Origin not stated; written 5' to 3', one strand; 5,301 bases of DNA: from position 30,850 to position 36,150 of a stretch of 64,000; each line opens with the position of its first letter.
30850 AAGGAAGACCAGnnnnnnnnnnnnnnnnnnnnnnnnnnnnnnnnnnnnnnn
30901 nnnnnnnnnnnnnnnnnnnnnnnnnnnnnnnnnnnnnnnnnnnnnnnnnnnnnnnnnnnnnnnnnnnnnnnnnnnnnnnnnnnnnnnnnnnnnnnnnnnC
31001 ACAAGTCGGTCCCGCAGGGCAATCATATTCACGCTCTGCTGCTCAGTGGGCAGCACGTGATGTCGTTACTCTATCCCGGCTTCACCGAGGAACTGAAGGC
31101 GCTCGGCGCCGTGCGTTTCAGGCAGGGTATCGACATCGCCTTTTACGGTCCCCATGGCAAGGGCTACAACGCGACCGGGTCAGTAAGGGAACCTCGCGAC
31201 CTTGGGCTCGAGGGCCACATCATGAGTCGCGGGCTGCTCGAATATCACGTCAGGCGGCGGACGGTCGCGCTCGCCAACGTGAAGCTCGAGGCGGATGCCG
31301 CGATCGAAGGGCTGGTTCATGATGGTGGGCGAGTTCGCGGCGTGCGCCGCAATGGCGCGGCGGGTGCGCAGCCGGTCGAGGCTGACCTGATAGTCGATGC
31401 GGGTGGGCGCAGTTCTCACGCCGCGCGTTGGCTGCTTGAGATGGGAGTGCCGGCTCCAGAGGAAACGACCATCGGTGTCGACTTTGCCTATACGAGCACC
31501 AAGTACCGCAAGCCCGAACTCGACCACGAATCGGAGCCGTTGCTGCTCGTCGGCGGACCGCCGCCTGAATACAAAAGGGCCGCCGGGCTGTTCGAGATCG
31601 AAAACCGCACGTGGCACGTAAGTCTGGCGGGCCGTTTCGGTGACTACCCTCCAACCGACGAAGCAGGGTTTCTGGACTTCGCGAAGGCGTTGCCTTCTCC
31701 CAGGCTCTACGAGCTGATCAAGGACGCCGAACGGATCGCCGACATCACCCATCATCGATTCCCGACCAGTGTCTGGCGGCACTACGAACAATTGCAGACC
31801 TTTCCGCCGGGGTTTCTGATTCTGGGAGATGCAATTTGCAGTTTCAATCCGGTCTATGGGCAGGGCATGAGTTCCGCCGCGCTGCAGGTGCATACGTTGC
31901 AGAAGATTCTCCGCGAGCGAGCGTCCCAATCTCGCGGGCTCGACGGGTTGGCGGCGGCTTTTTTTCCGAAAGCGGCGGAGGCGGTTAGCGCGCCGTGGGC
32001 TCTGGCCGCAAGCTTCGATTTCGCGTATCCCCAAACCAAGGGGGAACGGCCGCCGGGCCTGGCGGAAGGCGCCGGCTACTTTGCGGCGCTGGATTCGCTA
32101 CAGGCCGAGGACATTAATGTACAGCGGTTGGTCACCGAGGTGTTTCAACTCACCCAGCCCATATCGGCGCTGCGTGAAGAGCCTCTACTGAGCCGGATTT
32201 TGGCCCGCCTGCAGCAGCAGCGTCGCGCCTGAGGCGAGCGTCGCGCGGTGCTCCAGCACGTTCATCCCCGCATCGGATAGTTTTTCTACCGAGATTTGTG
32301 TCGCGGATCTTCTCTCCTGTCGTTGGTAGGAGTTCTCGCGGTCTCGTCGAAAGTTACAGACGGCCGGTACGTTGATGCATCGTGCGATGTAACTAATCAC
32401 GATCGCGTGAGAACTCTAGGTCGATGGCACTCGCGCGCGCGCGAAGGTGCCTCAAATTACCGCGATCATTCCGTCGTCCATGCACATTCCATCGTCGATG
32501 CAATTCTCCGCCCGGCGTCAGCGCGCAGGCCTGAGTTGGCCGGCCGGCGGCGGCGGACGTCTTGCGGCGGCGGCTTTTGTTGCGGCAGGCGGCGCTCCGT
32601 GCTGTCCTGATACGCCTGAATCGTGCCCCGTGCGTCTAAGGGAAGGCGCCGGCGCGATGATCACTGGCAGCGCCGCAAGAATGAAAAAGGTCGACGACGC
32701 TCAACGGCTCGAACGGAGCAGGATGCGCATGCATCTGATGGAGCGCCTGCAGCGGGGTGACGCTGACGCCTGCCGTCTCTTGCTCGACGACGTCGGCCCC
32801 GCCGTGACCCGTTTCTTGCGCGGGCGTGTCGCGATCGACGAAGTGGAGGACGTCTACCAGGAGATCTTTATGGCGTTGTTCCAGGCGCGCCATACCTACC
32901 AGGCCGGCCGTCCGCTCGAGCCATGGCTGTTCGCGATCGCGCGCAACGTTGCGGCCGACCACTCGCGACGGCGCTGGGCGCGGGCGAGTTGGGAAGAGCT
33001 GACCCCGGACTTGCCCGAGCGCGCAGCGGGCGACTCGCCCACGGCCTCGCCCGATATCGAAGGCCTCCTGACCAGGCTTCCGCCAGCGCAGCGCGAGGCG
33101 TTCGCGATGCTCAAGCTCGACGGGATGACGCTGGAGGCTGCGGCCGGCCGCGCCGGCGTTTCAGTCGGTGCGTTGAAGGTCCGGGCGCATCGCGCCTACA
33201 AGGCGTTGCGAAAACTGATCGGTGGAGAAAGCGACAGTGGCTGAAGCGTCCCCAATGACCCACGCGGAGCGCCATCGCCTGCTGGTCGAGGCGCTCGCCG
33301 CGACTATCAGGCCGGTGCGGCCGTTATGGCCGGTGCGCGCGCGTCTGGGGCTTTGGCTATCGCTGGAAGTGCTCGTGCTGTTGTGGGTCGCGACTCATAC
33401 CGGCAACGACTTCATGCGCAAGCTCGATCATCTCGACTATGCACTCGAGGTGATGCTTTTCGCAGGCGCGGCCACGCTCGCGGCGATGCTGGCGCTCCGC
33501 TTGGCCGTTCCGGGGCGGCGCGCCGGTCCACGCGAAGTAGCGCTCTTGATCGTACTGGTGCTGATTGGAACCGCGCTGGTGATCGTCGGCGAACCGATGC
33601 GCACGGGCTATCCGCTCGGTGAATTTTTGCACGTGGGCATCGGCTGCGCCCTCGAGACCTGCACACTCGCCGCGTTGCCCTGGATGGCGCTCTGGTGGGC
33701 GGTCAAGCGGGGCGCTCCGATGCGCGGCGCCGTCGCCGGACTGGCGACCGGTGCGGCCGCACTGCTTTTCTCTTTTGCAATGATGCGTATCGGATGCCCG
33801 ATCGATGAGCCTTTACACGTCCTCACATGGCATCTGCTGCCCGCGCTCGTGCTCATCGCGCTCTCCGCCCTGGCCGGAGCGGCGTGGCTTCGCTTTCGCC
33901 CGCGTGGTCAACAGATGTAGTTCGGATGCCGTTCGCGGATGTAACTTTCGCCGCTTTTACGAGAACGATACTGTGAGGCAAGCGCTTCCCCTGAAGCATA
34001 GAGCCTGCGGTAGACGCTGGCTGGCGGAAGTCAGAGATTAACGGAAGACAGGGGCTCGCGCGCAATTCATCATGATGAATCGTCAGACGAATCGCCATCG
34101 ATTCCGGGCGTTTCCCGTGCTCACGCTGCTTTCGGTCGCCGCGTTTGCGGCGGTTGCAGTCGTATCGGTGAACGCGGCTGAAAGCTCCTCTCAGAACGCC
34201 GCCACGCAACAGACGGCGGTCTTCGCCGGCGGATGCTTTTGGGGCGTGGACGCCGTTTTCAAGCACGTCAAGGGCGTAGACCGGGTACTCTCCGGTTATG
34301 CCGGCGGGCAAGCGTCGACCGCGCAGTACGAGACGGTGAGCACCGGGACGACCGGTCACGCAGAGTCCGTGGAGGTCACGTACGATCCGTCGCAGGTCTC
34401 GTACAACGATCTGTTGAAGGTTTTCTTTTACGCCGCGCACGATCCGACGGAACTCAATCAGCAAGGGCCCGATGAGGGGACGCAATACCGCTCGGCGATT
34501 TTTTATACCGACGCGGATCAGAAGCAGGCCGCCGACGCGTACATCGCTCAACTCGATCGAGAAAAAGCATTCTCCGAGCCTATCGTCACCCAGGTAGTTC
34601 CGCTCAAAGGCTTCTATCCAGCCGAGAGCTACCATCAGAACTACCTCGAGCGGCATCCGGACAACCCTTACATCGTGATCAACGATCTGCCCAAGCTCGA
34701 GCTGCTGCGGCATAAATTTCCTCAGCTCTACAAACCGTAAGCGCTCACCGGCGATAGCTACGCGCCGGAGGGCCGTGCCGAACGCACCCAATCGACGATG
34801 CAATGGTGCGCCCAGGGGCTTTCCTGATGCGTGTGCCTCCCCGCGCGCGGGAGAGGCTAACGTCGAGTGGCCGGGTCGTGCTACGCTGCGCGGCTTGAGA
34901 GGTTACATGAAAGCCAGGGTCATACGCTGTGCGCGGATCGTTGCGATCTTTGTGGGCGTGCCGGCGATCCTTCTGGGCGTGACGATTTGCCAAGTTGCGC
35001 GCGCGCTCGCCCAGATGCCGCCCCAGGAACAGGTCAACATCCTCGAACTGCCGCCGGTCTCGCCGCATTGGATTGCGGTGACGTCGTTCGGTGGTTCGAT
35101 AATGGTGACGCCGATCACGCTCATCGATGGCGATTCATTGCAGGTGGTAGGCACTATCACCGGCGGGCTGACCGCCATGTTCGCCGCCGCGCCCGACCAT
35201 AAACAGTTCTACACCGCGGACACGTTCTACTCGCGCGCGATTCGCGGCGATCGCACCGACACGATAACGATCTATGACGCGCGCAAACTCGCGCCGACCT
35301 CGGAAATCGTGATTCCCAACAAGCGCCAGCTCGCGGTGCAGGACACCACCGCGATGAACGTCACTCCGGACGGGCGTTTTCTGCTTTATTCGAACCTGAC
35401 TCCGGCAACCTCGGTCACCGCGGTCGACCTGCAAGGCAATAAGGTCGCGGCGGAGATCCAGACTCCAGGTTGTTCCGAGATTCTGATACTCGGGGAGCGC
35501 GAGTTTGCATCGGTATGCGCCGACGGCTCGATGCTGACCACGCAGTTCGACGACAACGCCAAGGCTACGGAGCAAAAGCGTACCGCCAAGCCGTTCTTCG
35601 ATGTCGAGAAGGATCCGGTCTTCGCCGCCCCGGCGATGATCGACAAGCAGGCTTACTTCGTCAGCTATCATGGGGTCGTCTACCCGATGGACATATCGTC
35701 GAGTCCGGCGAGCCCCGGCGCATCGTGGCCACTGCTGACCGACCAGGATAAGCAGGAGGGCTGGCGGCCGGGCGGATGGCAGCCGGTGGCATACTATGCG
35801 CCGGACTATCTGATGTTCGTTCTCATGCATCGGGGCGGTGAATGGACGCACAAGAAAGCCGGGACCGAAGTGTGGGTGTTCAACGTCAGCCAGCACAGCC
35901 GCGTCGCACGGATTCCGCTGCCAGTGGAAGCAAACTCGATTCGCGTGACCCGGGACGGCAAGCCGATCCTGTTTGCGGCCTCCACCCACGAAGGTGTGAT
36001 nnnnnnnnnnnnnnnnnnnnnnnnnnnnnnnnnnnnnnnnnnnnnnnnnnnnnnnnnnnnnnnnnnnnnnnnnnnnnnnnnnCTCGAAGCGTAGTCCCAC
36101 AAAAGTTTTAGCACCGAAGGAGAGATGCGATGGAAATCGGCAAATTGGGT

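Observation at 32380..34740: ECF σ / DUF1109 (NrsF-like) anti-σ module with two identical GTAACT-N16-GAAC motifs, the second apparently driving msrA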

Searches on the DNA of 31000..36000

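Call 38: search_rna_families(source=window, start=31000, end=36000, threshold=evalue, max_evalue=1)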
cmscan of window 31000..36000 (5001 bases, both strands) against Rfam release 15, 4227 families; matches with E-value up to 1: 1.
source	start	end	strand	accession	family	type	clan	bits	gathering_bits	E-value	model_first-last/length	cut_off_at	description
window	31228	31303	+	RF02023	mir-1208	Gene; miRNA;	-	21.9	90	0.94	1-73/73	no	mir-1208 microRNA precursor family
